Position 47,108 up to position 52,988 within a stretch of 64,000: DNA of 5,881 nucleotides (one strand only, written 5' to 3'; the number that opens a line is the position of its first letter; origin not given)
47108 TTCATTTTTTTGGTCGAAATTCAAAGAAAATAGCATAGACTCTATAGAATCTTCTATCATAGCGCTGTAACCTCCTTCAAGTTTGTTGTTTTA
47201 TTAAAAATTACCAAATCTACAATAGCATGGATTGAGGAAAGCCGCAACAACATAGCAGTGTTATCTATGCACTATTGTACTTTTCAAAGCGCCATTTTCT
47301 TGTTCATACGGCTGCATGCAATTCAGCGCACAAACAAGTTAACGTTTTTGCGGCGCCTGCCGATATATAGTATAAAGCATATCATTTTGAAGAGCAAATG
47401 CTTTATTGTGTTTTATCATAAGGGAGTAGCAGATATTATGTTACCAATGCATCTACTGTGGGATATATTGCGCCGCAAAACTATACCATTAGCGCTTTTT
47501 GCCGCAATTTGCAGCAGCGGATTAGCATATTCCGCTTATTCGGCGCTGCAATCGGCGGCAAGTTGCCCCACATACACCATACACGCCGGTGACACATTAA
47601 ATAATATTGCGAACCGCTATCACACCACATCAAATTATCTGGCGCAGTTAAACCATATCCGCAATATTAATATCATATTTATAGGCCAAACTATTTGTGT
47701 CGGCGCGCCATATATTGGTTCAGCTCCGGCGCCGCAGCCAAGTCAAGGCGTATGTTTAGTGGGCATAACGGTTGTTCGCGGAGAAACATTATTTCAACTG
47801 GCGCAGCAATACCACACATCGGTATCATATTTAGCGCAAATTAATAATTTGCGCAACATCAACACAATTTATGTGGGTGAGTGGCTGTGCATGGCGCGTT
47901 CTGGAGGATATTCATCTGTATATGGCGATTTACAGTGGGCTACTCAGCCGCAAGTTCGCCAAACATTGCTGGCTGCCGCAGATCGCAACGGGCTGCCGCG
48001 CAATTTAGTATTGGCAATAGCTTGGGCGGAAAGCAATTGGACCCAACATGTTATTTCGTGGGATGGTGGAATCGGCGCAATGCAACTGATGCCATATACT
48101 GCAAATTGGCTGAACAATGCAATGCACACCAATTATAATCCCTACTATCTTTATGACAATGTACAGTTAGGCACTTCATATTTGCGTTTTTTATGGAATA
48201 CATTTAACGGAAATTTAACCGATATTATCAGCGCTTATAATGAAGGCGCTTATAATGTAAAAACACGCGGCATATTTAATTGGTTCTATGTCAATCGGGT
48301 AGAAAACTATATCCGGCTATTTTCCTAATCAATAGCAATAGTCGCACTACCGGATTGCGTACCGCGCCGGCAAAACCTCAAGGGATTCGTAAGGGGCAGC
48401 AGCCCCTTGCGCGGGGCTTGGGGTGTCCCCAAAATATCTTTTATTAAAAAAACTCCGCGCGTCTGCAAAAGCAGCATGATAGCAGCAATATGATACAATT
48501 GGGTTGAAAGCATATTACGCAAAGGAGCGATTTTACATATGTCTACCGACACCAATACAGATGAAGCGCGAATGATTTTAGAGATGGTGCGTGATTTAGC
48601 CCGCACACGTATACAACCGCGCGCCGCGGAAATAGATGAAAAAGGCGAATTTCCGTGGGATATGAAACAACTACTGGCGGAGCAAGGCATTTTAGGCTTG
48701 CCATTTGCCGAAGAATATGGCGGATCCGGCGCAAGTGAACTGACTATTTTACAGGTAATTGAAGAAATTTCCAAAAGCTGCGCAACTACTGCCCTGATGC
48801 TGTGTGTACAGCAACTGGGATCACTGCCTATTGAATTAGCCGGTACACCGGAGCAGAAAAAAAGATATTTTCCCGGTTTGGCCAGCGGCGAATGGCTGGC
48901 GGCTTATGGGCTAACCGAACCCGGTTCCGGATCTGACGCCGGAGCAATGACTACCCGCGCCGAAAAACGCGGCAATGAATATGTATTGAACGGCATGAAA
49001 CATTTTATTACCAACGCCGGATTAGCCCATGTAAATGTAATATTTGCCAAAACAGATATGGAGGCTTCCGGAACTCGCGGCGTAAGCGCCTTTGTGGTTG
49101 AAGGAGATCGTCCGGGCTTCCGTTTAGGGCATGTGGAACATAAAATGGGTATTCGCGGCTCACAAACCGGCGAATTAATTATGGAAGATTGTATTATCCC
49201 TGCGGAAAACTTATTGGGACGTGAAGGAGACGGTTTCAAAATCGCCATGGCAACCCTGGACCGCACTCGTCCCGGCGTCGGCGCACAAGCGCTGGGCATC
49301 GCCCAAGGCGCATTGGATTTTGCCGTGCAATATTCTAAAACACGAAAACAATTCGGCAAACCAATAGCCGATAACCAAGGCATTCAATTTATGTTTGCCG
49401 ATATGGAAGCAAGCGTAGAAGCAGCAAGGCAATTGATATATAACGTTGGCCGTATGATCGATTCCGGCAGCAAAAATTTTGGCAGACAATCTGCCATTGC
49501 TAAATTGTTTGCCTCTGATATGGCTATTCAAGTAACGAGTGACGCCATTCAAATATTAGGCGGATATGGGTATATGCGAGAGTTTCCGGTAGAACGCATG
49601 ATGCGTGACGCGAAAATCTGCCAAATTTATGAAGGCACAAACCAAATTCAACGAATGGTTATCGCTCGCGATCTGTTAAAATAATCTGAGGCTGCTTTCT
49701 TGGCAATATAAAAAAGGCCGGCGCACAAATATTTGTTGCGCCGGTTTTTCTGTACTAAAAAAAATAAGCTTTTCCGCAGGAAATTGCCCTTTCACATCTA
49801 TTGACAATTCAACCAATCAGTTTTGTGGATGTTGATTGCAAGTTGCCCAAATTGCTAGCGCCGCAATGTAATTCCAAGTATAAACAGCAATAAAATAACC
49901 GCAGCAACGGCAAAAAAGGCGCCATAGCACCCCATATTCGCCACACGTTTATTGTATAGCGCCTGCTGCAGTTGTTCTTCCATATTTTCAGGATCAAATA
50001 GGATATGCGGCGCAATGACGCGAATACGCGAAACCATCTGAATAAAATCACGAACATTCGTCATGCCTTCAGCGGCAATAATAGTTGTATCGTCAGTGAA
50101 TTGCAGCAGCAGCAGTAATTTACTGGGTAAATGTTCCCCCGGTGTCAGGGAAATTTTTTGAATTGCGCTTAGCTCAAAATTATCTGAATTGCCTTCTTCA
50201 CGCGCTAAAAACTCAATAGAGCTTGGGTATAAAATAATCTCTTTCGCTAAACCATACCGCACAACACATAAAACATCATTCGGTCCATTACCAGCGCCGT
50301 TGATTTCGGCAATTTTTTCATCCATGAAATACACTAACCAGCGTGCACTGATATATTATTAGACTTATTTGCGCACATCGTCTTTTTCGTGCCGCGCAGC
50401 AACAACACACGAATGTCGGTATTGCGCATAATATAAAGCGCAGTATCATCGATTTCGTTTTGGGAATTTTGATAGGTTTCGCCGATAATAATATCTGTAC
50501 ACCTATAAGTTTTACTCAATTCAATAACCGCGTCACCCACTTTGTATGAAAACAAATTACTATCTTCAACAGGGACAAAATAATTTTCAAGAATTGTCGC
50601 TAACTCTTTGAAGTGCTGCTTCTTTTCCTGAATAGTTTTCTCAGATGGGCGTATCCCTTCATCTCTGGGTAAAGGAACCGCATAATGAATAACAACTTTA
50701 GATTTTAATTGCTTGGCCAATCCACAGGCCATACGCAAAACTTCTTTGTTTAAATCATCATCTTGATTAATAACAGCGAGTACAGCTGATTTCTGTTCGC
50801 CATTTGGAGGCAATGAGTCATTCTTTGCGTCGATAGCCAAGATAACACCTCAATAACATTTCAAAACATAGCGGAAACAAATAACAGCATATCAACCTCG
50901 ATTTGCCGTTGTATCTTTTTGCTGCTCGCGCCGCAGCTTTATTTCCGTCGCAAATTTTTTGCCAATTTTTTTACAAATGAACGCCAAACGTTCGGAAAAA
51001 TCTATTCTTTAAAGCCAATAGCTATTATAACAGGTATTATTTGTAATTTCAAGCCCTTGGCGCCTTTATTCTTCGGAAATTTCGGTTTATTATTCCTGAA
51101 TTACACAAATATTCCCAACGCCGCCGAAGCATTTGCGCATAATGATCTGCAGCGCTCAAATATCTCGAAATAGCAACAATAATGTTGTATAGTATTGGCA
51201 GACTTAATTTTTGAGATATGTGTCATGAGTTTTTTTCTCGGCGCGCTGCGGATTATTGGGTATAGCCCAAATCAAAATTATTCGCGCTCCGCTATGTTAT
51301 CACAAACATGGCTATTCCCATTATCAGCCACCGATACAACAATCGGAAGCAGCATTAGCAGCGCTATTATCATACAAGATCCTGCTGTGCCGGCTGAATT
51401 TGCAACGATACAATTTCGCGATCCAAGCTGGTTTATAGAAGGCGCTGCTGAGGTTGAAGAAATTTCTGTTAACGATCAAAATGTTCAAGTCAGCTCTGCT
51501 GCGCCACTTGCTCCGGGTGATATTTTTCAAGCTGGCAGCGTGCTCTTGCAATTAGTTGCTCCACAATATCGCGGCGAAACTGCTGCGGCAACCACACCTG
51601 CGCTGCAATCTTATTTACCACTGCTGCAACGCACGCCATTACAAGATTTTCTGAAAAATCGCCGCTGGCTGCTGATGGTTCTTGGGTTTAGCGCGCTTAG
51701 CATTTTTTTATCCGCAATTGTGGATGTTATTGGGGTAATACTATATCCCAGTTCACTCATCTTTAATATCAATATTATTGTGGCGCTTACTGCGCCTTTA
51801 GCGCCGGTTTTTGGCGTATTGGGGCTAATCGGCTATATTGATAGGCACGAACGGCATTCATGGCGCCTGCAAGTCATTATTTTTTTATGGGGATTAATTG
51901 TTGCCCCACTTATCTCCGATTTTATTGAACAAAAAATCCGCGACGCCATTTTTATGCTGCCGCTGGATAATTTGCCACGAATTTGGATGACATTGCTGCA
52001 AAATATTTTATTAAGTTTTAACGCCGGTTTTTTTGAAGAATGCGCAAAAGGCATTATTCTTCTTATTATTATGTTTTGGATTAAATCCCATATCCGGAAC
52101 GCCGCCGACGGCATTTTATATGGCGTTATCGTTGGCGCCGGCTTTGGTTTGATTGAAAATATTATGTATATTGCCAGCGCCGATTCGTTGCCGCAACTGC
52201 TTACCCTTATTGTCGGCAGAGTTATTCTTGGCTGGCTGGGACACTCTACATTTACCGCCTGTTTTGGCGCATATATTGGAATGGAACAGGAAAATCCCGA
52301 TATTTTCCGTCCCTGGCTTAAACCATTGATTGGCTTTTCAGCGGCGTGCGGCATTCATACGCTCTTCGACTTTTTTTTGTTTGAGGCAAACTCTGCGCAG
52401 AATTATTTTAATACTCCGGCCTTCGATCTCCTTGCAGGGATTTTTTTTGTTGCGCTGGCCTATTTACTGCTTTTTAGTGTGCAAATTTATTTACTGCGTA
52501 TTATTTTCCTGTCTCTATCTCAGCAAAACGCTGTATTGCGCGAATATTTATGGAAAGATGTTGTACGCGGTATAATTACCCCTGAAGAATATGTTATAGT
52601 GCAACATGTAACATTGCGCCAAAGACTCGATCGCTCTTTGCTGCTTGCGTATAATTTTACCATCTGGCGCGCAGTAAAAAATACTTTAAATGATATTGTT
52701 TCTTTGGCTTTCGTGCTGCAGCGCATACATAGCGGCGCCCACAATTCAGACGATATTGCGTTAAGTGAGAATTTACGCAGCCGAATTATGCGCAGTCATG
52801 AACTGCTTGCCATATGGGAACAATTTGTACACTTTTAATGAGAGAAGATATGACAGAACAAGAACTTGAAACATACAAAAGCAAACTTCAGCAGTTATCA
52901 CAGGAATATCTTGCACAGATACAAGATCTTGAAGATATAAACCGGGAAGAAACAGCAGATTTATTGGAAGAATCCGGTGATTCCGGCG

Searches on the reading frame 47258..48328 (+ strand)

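Call 38: search_protein_families(library=pfam, proteins=[window:47258-48328:+])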
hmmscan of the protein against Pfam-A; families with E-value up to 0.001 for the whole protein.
window:47258-48328:+ (356 aa): 3 families
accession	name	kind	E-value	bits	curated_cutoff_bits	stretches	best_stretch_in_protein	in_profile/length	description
PF01476.26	LysM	-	6e-25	87.4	20.9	2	106-148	1-42/43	LysM domain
PF01464.25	SLT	-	3.6e-20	72.1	21.3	1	239-336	5-103/117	Transglycosylase SLT domain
PF23473.1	LysM3_LYK4_5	-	0.00042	20.8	29.3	0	105-141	4-40/48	LYK4/5 LysM3 domain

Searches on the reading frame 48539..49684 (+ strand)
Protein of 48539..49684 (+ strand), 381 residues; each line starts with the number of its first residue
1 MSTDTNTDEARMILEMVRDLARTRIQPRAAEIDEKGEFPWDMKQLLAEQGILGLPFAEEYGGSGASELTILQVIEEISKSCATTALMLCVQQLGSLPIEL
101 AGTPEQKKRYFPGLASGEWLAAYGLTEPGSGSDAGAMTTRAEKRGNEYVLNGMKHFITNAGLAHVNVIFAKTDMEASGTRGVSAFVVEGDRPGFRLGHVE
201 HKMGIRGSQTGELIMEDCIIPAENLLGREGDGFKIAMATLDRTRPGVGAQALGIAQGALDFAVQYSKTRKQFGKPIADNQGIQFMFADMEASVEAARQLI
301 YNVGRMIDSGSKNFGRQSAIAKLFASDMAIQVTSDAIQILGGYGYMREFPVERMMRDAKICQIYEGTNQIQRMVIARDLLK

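Call 38: search_protein_families(library=pfam, proteins=[window:48539-49684:+])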
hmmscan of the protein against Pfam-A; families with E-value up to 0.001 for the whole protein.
window:48539-49684:+ (381 aa): 5 families
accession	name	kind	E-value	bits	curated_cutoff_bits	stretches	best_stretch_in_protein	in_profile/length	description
PF00441.29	Acyl-CoA_dh_1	-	5.8e-53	179.5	22.4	1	230-379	1-149/150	Acyl-CoA dehydrogenase, C-terminal domain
PF02771.21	Acyl-CoA_dh_N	-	1.6e-32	112.7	22.9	1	7-118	1-113/113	Acyl-CoA dehydrogenase, N-terminal domain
PF08028.16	Acyl-CoA_dh_2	-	5.1e-27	95.2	22.7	1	247-368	3-133/134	Acyl-CoA dehydrogenase, C-terminal domain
PF02770.24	Acyl-CoA_dh_M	-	7.5e-27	93.8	33.3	1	122-218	1-97/97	Acyl-CoA dehydrogenase, middle domain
PF22924.1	ACOX_C_alpha1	-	6.6e-08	33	27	1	276-379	62-168/169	Acyl-CoA oxidase, C-alpha1 domain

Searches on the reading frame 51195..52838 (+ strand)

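Call 61: search_protein_families(library=pfam, proteins=[window:51195-52838:+])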
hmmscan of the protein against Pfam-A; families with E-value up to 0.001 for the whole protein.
window:51195-52838:+ (547 aa): 3 families
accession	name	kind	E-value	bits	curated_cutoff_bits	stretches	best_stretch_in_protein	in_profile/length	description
PF13367.11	PrsW-protease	-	1.3e-30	106.9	23.5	1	222-412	2-184/196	PrsW family intramembrane metalloprotease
PF16697.10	Yop-YscD_cpl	-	7.6e-12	45.8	33.2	1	41-123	12-93/94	Inner membrane component of T3SS, cytoplasmic domain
PF00498.31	FHA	-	0.00036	21.4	20.7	1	48-114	1-67/67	FHA domain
